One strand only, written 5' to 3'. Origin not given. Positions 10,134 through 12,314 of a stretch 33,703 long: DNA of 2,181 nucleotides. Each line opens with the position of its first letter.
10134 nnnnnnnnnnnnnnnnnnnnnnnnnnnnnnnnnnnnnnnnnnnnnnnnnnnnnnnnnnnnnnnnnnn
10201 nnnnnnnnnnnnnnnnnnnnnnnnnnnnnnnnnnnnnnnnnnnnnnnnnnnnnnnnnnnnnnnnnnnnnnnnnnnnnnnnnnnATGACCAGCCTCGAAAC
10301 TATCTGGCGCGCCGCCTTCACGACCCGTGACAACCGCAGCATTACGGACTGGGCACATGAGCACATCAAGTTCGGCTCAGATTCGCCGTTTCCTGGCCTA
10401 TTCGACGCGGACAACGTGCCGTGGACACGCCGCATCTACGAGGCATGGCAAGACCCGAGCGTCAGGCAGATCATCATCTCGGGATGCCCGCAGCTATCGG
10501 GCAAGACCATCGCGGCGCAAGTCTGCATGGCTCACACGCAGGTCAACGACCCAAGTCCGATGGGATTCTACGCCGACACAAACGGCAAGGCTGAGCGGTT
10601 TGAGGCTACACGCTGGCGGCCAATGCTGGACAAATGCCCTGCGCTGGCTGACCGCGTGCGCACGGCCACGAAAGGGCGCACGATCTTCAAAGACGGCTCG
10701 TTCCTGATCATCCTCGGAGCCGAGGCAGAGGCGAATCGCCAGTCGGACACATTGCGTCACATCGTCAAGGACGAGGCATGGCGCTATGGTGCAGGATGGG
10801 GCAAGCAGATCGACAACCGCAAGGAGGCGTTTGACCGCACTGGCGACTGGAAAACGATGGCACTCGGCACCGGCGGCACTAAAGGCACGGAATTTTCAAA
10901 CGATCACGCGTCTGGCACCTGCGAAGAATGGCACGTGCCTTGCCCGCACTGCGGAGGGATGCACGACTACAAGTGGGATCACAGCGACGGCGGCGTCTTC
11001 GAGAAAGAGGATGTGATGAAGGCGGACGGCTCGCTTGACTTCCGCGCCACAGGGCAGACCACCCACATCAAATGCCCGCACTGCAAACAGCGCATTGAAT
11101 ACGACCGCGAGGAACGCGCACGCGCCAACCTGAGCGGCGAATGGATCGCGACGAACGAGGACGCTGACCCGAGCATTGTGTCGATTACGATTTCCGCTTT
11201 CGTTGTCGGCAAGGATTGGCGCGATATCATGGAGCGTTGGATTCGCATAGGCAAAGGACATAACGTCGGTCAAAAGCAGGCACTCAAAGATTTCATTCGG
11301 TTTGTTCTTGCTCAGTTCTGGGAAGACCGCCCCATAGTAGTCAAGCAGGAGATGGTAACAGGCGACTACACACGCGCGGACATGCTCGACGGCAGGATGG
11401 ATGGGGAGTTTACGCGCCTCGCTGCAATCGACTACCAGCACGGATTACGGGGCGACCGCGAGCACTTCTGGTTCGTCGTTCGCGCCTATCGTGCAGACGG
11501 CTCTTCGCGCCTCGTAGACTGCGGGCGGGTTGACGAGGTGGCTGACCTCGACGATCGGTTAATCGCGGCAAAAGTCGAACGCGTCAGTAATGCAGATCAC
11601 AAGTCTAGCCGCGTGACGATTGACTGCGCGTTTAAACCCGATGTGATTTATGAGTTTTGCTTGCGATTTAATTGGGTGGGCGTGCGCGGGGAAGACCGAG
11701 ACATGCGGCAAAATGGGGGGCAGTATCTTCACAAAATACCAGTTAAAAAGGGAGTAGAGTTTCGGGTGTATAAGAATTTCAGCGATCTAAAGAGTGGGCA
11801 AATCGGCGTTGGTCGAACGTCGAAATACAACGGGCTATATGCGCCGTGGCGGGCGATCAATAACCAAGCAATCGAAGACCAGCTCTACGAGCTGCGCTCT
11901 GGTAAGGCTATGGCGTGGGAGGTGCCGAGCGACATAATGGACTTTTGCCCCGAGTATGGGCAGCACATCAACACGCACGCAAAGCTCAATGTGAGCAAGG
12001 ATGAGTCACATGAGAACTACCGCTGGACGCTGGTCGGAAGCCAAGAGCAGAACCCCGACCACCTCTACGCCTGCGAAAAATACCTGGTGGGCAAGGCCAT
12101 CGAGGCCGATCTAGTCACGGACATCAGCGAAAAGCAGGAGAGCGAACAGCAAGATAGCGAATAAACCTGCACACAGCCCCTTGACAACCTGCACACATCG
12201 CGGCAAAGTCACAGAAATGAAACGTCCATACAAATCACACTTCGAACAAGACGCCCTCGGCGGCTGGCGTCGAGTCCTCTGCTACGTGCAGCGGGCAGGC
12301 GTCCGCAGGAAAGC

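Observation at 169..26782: Fixed-length 20-nt motif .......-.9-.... ending 0-25 nt before nine start codons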

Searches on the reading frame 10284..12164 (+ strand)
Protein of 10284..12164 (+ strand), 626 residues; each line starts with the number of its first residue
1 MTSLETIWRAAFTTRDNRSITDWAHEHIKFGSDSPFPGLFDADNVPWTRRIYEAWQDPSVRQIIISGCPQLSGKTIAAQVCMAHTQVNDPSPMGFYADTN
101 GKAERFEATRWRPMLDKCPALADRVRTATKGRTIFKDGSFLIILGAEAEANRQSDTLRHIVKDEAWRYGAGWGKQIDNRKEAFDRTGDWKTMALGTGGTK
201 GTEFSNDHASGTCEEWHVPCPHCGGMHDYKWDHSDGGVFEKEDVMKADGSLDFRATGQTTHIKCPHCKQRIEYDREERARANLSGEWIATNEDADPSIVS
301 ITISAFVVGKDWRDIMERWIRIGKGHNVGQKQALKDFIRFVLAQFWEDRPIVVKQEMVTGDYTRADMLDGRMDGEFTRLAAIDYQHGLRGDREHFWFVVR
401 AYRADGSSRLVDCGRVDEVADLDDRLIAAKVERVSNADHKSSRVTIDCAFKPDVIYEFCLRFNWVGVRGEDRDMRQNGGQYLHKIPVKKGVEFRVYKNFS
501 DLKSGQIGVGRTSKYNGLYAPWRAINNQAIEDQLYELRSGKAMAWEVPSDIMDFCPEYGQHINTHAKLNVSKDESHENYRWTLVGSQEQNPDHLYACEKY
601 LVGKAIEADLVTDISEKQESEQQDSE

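Call 8: search_protein_families(library=pfam, proteins=[window:10284-12164:+], max_evalue=0.01)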
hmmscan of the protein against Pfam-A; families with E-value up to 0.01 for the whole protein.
window:10284-12164:+ (626 aa): 4 families
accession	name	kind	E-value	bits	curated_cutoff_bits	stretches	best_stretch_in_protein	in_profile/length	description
PF05876.18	GpA_ATPase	-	2.6e-30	106.3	25.6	1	35-287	2-247/247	Phage terminase large subunit gpA, ATPase domain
PF08273.17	Zn_Ribbon_Prim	-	0.00071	20.3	23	0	217-236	3-22/37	Zinc-binding domain of primase-helicase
PF23451.1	Zn_ribbon_PaaD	-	0.0029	17.7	27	0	211-225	8-22/53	PaaD zinc beta ribbon domain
PF20454.4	GpA_nuclease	-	0.0069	16.1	22.5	0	303-465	10-171/294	Terminase large subunit gpA, endonuclease domain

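Call 9: find_homologous_proteins(query=window:10284-12164:+)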
Query window:10284-12164:+ (626 aa): 39 proteins with E <= 0.001 among 8000 candidates.
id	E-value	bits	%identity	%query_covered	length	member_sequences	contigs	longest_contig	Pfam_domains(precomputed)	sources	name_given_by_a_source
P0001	0.0e+0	1489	100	100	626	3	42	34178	PF05876.19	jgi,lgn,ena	jgi:phage terminase large subunit GpA-like protein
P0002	8.3e-244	829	56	99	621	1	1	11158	PF05876.19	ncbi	-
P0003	3.6e-234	797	53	99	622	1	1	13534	PF05876.19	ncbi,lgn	-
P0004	5.6e-219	747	52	99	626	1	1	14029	PF05876.19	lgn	-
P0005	1.6e-209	716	50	99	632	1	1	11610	PF05876.19,PF20454.5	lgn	-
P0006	1.1e-208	713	51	100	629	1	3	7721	PF05876.19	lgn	-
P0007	9.3e-186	637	48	97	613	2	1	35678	PF05876.19,PF20454.5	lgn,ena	-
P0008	4.1e-121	424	37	97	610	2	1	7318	PF05876.19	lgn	-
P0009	4.1e-116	407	38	95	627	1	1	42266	PF05876.19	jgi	jgi:phage terminase large subunit GpA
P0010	2.7e-115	404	37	97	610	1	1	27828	PF05876.19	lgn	-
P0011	2.8e-110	388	37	97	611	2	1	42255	PF05876.19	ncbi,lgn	-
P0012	3.8e-110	387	36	97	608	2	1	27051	PF05876.19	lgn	-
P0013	1.4e-108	382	37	97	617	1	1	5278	PF05876.19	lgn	-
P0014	4.9e-108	380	35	96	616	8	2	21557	PF05876.19,PF20454.5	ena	-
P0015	6.3e-107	377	35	97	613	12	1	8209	PF05876.19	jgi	-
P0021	1.4e-101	359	35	100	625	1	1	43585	PF05876.19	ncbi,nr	ncbi:MAG: phage terminase large subunit family protein [Proteobacteria bacterium]|nr:phage terminase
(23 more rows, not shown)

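Call 10: find_encoding_contigs(protein=P0001, flank=10000, max_places=6)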
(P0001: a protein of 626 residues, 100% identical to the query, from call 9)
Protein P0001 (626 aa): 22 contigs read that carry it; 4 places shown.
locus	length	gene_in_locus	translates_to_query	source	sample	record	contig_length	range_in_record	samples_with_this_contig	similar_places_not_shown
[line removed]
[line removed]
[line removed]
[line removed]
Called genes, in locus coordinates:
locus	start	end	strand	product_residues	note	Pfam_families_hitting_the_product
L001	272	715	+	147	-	-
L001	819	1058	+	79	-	-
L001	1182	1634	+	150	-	PF04002:RadC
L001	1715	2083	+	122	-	PF11325:DUF3127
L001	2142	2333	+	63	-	-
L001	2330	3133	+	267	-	PF04404:ERF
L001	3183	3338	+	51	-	-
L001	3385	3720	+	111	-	-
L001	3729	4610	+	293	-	-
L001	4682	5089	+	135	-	-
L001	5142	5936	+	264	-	-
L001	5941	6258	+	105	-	-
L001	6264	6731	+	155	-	-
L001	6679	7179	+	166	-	-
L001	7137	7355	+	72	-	-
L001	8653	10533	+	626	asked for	PF05876:GpA_ATPase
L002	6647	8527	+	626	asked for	PF05876:GpA_ATPase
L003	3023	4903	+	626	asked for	PF05876:GpA_ATPase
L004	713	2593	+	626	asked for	PF05876:GpA_ATPase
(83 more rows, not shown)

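Call 11: find_encoding_contigs(protein=P0007, flank=10000, max_places=3)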
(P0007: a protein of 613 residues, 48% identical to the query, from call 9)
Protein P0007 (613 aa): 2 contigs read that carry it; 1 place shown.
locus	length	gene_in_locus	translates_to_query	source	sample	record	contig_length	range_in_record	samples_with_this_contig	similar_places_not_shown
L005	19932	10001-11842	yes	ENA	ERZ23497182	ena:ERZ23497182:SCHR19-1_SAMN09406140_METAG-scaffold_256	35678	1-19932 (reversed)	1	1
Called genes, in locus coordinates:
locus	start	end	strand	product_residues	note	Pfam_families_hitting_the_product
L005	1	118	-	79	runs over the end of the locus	-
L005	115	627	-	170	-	-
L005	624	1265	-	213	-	PF01555:N6_N4_Mtase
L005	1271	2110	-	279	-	-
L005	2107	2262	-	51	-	-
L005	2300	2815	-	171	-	-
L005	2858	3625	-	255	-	PF04404:ERF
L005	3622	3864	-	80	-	-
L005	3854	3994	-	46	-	-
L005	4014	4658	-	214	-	PF10108:DNA_pol_B_exo2 (weak)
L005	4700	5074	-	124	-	PF11325:DUF3127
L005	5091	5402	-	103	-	-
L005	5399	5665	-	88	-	-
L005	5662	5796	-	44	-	-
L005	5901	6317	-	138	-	-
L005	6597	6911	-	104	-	-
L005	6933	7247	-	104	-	-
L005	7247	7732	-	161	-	-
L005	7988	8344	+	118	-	-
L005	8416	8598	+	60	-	-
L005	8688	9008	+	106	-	PF05014:Nuc_deoxyrib_tr (weak), PF14359:DUF4406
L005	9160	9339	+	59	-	-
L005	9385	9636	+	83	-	PF12961:DUF3850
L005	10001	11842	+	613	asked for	PF05876:GpA_ATPase, PF20454:GpA_nuclease (weak)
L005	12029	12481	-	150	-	-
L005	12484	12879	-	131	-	-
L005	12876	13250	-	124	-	-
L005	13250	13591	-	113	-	-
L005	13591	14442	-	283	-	-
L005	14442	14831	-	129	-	-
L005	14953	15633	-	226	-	-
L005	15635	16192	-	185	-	-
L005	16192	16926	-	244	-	-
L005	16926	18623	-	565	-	-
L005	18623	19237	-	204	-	-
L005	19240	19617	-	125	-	-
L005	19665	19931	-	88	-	?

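Call 13: find_related_loci(query=window:10284-12164:+, collection=viral_contigs, flank=10000)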
Query window:10284-12164:+ (626 aa) in viral_contigs; peptide patterns used: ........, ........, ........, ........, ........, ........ (x = any residue, [..] = any of these).
4 stretches matched a pattern; 1 encode a relative of the query (tblastn E <= 1e-3); 1 distinct loci.
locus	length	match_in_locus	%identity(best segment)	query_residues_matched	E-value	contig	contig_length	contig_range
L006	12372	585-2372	38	16-610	6e-121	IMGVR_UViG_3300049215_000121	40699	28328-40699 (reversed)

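Call 17: find_related_loci(query=A1, collection=genome_contigs, flank=10000)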
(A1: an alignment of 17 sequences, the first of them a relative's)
Query A1 (626 aa) in genome_contigs; peptide patterns used: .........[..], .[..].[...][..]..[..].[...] (x = any residue, [..] = any of these).
38 stretches matched a pattern, but none encodes a relative of the query by tblastn (E <= 1e-3).
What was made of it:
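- Tried and rejected: The terminase-profile scan of 185,579 genomes confirmed no relative (call 17).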
